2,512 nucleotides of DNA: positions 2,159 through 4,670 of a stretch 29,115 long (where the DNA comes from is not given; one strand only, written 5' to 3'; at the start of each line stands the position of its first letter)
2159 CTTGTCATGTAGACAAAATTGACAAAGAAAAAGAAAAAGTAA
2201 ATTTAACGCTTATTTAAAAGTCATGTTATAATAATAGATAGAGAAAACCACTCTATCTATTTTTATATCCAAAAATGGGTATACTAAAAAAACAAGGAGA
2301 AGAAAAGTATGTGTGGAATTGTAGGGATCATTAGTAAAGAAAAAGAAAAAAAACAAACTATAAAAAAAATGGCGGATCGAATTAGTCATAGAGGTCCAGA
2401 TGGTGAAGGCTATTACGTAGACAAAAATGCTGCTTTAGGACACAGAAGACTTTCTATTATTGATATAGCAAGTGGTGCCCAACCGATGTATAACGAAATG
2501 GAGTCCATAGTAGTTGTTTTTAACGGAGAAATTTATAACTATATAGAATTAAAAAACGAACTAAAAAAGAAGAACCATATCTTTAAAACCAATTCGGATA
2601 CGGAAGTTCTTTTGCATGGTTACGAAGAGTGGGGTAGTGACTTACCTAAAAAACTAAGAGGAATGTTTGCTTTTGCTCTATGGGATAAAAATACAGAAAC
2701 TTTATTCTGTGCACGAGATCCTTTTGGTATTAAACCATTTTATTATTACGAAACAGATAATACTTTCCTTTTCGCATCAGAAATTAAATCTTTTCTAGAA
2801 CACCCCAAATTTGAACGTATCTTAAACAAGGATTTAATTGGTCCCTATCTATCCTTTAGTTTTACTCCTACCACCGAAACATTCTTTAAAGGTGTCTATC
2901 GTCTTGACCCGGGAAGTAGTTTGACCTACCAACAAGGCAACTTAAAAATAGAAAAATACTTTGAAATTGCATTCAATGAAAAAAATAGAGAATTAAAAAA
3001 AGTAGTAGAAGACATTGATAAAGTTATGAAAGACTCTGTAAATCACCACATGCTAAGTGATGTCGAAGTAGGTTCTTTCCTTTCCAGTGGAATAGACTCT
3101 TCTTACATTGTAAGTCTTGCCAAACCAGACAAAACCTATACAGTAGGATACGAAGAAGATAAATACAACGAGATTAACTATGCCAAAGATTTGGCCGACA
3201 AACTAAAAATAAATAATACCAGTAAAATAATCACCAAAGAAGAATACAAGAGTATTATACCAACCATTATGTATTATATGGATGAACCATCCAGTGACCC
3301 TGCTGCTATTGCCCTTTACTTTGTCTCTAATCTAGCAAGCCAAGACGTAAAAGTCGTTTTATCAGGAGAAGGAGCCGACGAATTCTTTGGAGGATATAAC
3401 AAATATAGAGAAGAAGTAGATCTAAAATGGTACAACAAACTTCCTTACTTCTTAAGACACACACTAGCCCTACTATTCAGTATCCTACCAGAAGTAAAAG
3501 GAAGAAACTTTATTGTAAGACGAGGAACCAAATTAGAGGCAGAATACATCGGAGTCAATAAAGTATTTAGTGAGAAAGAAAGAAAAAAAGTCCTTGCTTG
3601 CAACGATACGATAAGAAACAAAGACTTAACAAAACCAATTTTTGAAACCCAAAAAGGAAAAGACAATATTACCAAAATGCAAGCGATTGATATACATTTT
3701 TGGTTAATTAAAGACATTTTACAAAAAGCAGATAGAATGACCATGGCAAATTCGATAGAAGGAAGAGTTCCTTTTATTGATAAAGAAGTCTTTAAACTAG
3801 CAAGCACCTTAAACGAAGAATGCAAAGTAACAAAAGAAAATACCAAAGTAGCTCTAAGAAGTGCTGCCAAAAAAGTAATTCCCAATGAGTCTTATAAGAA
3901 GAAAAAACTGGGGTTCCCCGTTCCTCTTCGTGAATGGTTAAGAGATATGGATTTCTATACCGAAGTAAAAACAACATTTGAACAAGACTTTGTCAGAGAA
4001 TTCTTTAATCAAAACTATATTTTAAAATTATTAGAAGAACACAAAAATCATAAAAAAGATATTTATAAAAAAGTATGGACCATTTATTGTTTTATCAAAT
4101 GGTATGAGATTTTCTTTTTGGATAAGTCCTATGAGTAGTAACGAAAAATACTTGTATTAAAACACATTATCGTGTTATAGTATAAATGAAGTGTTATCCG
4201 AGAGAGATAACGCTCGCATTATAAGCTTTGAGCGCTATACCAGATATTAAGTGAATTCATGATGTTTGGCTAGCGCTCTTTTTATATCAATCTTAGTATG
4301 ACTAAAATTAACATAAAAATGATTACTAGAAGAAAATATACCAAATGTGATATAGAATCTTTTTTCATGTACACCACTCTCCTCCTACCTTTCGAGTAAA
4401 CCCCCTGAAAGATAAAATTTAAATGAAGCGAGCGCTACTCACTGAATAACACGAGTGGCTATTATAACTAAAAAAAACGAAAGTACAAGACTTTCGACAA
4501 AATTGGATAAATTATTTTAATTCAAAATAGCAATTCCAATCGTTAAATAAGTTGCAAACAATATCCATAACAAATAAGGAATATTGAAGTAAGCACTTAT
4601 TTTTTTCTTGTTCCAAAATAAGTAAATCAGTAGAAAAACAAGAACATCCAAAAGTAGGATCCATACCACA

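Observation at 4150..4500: Unannotated two-copy peptide / antisense-RNA element: candidate new type I toxin-antitoxin family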

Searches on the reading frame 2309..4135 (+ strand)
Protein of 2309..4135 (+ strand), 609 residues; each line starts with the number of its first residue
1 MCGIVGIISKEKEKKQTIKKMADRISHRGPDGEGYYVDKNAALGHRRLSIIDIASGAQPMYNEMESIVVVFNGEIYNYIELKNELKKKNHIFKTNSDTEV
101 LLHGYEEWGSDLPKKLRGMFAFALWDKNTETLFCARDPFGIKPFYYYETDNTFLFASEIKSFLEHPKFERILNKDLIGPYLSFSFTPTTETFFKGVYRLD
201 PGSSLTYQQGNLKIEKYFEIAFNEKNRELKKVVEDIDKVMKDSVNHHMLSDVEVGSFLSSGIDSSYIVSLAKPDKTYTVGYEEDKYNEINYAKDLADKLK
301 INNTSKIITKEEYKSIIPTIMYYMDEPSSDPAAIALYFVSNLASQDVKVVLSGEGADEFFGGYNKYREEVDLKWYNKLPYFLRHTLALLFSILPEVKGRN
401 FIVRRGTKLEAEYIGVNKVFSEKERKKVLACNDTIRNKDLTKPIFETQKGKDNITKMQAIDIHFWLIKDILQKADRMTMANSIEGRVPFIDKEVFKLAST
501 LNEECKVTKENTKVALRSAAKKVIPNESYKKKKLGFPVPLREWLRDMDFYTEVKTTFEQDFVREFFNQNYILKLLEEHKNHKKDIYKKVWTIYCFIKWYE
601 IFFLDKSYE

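Call 19: search_protein_families(library=pfam, proteins=[window:2309-4135:+], max_evalue=1)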
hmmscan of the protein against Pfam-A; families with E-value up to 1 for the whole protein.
window:2309-4135:+ (609 aa): 4 families
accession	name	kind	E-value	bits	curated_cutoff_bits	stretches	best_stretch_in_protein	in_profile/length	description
PF00733.27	Asn_synthase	-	3.4e-84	283.9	21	1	236-599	2-353/354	Asparagine synthase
PF13537.11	GATase_7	-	1.9e-50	170.4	25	1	45-163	1-122/123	Glutamine amidotransferase domain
PF13522.11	GATase_6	-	1.2e-44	151.9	27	1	30-158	1-130/130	Glutamine amidotransferase domain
PF12481.13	DUF3700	-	3.4e-05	23.9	27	1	55-157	65-170/228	Aluminium induced protein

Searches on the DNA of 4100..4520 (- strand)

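Call 7: search_rna_families(source=window, start=4100, end=4520, threshold=evalue, max_evalue=10)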
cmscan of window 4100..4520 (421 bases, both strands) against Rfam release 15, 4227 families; matches with E-value up to 10: 5.
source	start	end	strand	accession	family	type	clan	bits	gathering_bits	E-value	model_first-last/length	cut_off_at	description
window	4223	4287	+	RF01697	Chlorobi-RRM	Cis-reg;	-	22.9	45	0.017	1-73/73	no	Chlorobi-RRM RNA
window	4246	4466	+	RF04088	MIR812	Gene; miRNA;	-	22.9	80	2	1-205/205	no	MIR812 microRNA precursor family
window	4280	4318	-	RF04128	MIR8562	Gene; miRNA;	-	18.2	211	0.45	1-242/242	no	MIR8562 microRNA precursor family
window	4174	4284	+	RF01733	atoC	Cis-reg;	-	15.1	50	6.1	1-93/93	no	atoC RNA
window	4121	4143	+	RF01126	sR41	Gene; snRNA; snoRNA; CD-box;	-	10.5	54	5.3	31-53/53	no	Small nucleolar RNA sR41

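Call 75: search_dna_similar(query=window:4140-4500:-, collection=plasmids, mode=distant, max_rows=10)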
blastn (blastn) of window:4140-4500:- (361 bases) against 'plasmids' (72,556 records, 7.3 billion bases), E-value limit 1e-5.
No match.

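Call 76: search_dna_similar(query=window:4140-4500:-, collection=phages, mode=distant, max_rows=10)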
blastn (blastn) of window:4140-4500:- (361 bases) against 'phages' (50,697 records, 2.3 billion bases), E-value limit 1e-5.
No match.
